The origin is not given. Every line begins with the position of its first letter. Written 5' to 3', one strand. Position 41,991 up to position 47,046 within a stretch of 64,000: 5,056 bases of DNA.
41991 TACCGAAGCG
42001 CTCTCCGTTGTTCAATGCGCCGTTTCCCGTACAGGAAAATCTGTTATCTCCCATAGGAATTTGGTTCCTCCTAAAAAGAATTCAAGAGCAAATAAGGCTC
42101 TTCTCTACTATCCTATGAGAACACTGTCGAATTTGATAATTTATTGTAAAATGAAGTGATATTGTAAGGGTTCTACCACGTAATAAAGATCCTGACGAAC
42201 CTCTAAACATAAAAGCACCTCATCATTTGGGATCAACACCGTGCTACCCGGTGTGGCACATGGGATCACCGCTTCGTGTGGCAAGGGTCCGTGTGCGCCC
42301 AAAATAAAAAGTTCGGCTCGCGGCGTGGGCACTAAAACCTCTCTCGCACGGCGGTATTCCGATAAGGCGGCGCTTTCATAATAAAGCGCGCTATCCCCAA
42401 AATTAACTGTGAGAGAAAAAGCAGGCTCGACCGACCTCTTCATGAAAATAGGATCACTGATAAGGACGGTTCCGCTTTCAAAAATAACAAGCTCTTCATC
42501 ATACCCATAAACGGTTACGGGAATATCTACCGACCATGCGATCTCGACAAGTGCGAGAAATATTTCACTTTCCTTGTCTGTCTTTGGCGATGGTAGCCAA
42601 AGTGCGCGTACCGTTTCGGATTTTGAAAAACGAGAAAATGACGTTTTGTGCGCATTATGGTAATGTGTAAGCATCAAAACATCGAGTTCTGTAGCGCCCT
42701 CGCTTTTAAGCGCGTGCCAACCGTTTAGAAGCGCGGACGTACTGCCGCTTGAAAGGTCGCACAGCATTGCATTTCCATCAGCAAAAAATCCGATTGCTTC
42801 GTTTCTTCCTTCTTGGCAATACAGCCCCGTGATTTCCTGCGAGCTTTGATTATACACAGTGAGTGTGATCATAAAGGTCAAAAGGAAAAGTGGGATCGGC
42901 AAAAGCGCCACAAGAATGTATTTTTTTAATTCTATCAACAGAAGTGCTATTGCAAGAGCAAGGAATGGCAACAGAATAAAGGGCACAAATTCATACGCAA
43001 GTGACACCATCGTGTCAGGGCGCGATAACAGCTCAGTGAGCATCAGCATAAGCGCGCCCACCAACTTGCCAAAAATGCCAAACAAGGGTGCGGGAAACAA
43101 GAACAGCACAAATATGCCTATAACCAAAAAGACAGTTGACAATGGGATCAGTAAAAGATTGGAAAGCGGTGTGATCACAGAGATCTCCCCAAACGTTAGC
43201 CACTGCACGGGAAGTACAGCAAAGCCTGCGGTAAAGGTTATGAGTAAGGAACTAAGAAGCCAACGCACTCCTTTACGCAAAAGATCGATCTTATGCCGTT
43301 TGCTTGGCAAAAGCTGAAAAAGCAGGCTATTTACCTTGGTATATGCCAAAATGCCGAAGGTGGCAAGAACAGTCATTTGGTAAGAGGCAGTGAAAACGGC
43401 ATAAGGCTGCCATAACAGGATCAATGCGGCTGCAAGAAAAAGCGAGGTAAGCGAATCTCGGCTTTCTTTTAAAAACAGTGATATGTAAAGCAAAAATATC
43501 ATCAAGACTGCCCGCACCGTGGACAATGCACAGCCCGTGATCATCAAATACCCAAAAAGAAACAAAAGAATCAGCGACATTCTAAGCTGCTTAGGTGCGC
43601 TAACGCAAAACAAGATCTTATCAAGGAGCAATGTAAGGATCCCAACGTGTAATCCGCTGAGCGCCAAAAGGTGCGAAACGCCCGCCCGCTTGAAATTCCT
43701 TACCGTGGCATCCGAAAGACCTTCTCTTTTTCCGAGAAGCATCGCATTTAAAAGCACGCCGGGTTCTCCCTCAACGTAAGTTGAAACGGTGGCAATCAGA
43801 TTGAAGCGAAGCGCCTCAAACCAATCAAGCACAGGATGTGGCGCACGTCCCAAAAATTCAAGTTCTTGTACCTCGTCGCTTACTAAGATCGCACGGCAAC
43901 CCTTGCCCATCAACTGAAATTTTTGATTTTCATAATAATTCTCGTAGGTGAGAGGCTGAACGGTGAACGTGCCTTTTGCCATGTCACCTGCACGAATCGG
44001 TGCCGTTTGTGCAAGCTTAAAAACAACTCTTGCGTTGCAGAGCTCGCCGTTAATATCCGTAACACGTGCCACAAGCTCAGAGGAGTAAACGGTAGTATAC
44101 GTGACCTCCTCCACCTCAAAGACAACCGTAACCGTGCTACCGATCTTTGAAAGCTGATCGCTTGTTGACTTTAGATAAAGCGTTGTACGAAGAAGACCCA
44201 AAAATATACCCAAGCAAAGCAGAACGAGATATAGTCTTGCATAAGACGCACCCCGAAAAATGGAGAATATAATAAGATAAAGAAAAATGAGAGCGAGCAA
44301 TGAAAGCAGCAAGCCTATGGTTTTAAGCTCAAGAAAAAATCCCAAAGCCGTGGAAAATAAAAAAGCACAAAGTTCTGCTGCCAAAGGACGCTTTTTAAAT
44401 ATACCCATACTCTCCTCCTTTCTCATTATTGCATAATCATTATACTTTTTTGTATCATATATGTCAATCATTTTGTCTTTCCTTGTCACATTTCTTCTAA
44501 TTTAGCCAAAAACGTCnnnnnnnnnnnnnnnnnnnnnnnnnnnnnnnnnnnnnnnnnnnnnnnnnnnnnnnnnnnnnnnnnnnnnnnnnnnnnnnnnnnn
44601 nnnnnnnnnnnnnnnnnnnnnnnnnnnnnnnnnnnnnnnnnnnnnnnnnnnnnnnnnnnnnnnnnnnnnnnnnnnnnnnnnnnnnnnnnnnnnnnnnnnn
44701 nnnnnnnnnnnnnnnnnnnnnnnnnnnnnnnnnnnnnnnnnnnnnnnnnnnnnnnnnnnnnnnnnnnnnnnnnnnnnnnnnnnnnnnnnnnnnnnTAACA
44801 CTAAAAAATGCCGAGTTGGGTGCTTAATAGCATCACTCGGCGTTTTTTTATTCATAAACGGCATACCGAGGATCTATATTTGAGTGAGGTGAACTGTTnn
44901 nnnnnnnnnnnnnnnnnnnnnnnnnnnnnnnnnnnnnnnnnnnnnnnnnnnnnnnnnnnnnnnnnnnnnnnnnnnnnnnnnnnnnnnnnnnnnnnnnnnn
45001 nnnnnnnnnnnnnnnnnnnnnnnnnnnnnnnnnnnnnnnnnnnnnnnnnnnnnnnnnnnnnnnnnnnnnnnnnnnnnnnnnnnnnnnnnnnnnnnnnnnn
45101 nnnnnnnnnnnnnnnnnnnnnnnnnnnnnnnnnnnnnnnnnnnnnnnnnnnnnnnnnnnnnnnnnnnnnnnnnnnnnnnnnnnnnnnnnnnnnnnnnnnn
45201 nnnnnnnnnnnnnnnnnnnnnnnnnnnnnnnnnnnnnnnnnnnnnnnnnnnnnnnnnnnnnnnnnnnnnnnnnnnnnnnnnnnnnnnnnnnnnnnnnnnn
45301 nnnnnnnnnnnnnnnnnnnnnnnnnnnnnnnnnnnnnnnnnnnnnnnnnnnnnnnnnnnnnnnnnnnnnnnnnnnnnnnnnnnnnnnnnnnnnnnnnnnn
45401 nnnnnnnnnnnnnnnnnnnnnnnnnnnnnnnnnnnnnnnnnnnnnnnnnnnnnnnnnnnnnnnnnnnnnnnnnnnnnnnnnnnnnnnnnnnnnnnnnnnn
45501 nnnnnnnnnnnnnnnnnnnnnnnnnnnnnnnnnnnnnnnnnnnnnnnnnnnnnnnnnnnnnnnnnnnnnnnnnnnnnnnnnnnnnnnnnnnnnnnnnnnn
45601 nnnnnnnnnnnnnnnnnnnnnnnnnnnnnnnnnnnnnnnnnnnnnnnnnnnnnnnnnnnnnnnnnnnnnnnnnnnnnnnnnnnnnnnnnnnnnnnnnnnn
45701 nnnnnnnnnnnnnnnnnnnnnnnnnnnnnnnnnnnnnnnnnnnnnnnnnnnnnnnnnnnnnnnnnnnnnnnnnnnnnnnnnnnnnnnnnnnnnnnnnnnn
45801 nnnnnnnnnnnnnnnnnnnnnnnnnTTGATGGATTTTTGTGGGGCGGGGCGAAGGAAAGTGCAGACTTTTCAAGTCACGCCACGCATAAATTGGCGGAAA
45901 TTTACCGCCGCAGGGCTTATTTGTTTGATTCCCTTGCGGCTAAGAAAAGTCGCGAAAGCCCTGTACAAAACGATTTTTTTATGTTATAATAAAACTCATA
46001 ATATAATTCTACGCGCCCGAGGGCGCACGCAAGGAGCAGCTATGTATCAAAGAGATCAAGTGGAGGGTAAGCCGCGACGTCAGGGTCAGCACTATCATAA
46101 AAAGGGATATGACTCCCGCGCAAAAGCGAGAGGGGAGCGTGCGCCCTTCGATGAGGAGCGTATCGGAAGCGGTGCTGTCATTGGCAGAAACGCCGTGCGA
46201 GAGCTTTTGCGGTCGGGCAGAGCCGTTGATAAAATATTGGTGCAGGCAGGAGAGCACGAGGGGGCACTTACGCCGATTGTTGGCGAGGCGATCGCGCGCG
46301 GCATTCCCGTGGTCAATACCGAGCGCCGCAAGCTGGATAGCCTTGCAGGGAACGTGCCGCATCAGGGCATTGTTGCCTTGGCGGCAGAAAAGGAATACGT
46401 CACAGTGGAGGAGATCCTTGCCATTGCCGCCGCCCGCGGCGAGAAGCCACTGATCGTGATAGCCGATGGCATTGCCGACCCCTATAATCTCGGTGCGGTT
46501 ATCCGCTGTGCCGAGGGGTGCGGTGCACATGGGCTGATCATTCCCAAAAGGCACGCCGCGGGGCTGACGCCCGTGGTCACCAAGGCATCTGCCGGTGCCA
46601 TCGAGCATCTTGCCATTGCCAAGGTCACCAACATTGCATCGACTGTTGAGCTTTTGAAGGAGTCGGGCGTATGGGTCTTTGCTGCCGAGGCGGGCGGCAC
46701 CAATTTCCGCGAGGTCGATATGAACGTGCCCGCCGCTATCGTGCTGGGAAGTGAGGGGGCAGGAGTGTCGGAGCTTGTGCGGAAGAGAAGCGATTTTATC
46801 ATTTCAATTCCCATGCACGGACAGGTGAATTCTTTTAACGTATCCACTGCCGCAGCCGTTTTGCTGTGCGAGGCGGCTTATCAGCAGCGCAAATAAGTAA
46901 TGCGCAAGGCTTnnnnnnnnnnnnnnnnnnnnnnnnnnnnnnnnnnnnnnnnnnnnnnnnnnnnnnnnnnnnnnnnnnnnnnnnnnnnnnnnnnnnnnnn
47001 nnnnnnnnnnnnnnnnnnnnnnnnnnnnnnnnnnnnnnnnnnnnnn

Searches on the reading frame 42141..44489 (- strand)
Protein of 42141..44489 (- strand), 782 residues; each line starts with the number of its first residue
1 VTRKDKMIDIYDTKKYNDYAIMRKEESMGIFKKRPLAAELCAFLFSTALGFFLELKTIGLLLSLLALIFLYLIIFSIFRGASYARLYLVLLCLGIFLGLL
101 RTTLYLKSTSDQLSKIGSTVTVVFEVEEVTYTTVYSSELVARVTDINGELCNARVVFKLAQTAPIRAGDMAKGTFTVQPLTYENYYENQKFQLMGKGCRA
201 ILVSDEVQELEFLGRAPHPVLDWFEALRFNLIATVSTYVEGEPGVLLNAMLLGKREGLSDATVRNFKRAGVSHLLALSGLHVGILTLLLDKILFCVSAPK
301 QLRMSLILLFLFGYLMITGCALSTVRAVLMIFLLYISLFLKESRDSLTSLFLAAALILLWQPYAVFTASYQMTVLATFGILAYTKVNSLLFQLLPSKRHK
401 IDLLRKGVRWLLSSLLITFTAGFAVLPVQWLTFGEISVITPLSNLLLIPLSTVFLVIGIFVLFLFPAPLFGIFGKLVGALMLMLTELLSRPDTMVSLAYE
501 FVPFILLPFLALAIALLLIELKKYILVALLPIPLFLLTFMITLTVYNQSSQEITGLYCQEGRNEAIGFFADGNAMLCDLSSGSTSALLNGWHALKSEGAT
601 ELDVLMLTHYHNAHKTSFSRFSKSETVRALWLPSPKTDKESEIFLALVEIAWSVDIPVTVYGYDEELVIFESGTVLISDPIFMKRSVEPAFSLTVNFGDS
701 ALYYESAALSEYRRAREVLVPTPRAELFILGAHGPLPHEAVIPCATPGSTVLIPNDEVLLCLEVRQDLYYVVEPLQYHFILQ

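Call 33: search_protein_families(library=ncbifam, proteins=[window:42141-44489:-], max_evalue=0.00001)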
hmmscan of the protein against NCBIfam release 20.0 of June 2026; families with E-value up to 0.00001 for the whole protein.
window:42141-44489:- (782 aa): 4 families
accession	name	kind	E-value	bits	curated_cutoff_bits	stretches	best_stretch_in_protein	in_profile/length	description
TIGR00361.1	ComEC_Rec2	equivalog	1.4e-34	119.3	190.05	1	185-639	88-529/663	DNA internalization-related competence protein ComEC/Rec2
TIGR00360.1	ComEC_N-term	subfamily_domain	2.6e-22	79.9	36.5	1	271-457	1-170/171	ComEC/Rec2-related protein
NF045979.1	ComEC_MAG0480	equivalog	2.6e-17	62.7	150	1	247-461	199-397/461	MAG0480 family ComEC-like protein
NF008580.0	PRK11539.1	equivalog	2.1e-12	46.2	969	1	220-528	175-483/758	ComEC family protein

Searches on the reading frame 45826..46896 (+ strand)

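Call 33: search_protein_families(library=ncbifam, proteins=[window:45826-46896:+], max_evalue=0.00001)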
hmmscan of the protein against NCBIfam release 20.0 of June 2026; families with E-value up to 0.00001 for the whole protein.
window:45826-46896:+ (356 aa): 7 families
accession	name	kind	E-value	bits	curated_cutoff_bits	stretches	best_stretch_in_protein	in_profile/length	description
TIGR00186.1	rRNA_methyl_3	equivalog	4.1e-61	206.5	160.15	1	117-351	4-237/240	23S rRNA (guanosine(2251)-2'-O)-methyltransferase RlmB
NF008386.0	PRK11181.1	equivalog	4.6e-50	170.1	366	1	118-354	5-242/244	23S rRNA (guanosine(2251)-2'-O)-methyltransferase RlmB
NF008295.0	PRK11081.1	equivalog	2.8e-23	82.7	227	1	202-354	14-165/230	tRNA (guanosine(18)-2'-O)-methyltransferase TrmH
NF008117.0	PRK10864.1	equivalog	1e-19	70.9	267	1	167-354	158-342/344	tRNA/rRNA methyltransferase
NF000477.1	NshR_TsnR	equivalog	1.8e-12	47.2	425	1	210-350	118-260/266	NshR/TsnR family 23S rRNA methyltransferase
TIGR00185.1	tRNA_yibK_trmL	equivalog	1.9e-08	34.3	190.6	1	219-355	12-149/154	tRNA (uridine(34)/cytosine(34)/5-carboxymethylaminomethyluridine(34)-2'-O)-methyltransferase TrmL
NF000035.1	nosihep_NshR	exception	3.4e-08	33.3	500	1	199-350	109-260/274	NshR family nosiheptide/thiostrepton resistance 23S rRNA methyltransferase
